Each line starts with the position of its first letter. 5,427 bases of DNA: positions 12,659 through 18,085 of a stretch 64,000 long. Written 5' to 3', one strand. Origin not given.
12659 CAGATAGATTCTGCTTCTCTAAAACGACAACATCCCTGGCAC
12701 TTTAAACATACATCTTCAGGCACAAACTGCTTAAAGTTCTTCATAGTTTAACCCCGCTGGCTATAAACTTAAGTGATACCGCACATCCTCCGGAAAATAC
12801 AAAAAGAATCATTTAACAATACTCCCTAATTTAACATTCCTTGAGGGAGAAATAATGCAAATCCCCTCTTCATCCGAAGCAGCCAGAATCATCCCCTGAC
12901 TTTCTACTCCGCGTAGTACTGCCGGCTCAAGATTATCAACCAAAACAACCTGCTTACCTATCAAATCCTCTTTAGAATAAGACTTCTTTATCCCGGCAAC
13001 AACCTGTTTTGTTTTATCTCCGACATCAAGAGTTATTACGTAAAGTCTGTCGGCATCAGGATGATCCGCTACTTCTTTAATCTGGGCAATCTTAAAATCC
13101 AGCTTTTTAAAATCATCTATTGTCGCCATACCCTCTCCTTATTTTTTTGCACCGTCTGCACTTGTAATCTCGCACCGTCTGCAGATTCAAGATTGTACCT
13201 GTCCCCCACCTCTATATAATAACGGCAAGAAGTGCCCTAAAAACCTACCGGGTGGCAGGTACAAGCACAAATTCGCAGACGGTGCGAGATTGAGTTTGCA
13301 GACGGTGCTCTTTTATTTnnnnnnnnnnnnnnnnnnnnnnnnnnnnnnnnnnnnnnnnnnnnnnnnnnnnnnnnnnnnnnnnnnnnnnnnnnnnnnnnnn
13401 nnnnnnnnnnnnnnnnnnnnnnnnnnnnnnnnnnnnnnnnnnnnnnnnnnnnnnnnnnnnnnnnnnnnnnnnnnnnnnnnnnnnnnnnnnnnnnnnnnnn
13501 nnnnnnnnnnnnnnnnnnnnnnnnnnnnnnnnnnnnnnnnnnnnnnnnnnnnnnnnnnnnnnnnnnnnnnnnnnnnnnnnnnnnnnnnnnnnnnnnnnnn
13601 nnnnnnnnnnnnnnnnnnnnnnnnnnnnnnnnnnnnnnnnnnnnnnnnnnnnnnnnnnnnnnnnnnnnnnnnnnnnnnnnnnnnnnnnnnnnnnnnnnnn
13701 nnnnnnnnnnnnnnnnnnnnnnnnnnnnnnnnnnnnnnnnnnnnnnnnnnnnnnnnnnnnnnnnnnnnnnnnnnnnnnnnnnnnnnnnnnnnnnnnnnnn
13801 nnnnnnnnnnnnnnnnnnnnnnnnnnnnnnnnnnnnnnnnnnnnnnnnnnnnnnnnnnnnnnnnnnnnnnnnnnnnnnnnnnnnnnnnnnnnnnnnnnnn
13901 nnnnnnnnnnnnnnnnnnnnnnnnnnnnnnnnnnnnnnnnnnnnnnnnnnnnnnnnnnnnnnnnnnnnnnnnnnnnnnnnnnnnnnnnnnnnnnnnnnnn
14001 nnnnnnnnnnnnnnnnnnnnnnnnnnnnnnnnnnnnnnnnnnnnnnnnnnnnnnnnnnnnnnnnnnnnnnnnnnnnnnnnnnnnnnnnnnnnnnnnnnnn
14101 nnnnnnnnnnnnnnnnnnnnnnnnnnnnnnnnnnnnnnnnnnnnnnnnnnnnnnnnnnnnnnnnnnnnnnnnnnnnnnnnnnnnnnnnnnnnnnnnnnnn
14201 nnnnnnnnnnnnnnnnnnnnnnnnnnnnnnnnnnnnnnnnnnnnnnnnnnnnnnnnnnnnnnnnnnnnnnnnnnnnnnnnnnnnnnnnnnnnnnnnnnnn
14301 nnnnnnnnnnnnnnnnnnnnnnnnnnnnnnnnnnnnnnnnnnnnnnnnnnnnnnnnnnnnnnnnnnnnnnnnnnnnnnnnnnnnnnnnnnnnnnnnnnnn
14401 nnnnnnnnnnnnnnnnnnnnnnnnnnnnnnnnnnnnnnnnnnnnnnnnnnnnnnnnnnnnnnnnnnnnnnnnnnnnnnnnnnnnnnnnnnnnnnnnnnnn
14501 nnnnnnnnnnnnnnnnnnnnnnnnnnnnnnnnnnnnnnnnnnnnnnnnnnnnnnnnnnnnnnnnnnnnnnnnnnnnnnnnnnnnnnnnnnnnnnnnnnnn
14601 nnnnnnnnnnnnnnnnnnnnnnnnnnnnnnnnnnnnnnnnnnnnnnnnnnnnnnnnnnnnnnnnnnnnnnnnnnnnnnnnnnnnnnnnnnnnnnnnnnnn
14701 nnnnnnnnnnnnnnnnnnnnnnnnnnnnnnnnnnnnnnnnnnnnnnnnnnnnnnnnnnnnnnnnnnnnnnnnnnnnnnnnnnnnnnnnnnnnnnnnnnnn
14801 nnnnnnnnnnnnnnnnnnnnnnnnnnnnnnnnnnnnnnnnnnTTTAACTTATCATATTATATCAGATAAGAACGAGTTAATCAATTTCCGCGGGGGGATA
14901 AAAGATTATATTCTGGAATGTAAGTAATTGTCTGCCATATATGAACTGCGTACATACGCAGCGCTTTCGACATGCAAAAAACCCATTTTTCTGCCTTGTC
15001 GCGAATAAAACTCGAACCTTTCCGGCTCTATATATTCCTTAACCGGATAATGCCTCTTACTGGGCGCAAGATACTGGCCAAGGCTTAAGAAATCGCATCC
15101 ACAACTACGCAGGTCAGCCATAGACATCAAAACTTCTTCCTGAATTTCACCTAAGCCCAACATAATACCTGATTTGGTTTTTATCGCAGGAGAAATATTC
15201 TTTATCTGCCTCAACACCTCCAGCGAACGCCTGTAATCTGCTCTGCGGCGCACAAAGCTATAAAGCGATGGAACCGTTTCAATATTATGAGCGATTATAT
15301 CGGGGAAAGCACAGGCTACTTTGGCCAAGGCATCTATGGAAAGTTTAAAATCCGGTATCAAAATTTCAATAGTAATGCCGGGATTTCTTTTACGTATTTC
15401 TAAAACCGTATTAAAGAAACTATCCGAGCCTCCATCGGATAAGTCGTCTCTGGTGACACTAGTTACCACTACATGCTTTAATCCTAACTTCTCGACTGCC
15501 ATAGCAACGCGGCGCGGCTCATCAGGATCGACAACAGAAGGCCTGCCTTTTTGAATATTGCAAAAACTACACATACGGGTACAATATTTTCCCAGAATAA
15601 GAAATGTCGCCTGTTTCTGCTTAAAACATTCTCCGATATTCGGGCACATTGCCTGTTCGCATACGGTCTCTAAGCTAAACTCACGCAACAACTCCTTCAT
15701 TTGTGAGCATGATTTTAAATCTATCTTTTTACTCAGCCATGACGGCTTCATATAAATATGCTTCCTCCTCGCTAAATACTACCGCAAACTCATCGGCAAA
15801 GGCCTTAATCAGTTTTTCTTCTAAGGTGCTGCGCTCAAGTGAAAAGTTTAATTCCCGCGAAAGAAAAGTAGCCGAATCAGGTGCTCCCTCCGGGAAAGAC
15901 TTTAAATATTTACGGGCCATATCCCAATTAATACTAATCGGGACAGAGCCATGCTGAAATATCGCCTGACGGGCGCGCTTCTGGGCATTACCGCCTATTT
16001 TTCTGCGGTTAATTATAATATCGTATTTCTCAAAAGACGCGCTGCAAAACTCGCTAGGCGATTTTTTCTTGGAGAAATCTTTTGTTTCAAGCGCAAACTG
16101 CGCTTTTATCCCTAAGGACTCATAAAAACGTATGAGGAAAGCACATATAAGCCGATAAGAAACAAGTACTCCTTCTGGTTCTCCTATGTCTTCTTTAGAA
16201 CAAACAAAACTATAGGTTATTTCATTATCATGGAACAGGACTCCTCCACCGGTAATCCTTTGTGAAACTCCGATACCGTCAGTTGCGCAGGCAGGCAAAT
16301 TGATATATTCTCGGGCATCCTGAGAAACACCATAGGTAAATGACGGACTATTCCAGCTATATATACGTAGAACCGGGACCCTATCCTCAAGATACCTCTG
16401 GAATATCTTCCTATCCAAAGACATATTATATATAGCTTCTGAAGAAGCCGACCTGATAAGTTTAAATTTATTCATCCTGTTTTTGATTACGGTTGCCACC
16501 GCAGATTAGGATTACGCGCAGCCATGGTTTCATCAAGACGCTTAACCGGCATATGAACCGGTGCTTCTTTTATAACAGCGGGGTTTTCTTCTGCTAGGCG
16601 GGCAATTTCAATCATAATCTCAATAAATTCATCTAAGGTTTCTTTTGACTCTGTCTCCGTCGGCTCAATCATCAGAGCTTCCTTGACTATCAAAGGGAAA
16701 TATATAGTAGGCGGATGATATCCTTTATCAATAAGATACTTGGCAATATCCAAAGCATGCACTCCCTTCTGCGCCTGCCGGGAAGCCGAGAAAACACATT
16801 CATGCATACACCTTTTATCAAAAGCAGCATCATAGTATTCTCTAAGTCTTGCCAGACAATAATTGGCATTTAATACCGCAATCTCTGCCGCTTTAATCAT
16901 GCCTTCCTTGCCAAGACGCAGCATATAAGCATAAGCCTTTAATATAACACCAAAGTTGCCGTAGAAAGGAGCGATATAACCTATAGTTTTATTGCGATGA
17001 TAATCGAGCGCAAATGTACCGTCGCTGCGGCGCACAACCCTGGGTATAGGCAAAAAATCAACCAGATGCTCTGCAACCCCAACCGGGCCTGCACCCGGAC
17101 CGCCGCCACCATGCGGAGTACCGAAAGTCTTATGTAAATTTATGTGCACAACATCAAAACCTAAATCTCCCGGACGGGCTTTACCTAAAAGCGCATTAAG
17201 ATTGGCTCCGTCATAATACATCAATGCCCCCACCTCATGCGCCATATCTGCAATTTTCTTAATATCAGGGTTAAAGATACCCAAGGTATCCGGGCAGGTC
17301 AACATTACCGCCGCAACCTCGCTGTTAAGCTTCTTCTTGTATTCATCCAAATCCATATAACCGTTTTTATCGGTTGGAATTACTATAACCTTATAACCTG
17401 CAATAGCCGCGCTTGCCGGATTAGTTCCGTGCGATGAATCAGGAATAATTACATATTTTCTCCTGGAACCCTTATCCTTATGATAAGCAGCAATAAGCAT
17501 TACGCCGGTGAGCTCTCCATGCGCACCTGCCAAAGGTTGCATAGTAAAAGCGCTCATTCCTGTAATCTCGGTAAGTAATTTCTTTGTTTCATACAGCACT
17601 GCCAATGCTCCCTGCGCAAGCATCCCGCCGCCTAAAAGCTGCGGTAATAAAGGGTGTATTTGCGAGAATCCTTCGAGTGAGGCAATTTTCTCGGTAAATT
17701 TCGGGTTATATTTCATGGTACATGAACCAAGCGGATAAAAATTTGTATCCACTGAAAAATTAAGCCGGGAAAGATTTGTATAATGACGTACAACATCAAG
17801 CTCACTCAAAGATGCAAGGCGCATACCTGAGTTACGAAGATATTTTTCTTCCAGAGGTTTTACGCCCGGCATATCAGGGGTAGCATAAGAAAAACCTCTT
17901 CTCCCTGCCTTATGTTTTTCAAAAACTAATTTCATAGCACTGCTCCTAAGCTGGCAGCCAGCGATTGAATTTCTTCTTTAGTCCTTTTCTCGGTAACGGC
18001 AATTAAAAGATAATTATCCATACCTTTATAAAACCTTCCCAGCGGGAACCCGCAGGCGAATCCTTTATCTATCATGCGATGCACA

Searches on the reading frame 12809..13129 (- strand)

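Call 31: search_protein_families(library=pfam, proteins=[window:12809-13129:-])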
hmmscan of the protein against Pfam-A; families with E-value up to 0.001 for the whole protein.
window:12809-13129:- (106 aa): 1 family
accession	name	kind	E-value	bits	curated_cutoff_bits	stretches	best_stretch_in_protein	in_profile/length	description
PF01588.26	tRNA_bind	-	1.2e-28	99.4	27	1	13-103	2-95/96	Putative tRNA binding domain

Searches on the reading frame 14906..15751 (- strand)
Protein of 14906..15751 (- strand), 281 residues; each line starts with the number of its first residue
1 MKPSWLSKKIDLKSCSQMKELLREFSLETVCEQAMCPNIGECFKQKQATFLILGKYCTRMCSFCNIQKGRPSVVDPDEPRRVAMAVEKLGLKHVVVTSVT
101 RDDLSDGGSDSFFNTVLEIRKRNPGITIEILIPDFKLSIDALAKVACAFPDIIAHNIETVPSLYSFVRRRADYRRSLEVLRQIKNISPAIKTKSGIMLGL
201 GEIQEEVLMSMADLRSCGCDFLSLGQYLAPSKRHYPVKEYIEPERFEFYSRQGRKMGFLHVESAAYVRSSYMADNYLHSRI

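Call 31: search_protein_families(library=pfam, proteins=[window:14906-15751:-])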
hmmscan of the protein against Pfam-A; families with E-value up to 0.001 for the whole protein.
window:14906-15751:- (281 aa): 2 families
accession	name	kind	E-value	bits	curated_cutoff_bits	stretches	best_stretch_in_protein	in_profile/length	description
PF04055.27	Radical_SAM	-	9.1e-19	68.7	29.5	1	52-211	2-163/166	Radical SAM superfamily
PF16881.10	LIAS_N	-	0.00083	20.2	27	0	3-36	62-96/96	N-terminal domain of lipoyl synthase of Radical_SAM family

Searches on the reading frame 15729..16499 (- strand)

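Call 31: search_protein_families(library=pfam, proteins=[window:15729-16499:-])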
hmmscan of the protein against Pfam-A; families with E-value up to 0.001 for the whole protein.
window:15729-16499:- (256 aa): 2 families
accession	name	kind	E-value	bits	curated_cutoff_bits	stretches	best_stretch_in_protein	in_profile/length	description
PF21948.1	LplA-B_cat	-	5.3e-35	121.6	27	1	23-235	3-200/200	Lipoyl protein ligase A/B catalytic domain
PF03099.24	BPL_LplA_LipB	-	2.6e-13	50.5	21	1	63-191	13-133/133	Biotin/lipoate A/B protein ligase family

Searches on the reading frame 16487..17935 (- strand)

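Call 31: search_protein_families(library=pfam, proteins=[window:16487-17935:-])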
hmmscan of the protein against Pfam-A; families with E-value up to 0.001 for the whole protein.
window:16487-17935:- (482 aa): 3 families
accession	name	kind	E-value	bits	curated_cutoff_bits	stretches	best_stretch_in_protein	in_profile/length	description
PF21478.3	GcvP2_C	-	5.4e-26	91.3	27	1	349-447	1-101/122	Glycine dehydrogenase, C-terminal domain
PF02347.22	GDC-P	-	1.1e-12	48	26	1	106-296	104-284/429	Glycine cleavage system P-protein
PF00266.25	Aminotran_5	-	8.9e-09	35.2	21.5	1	158-272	87-204/371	Aminotransferase class-V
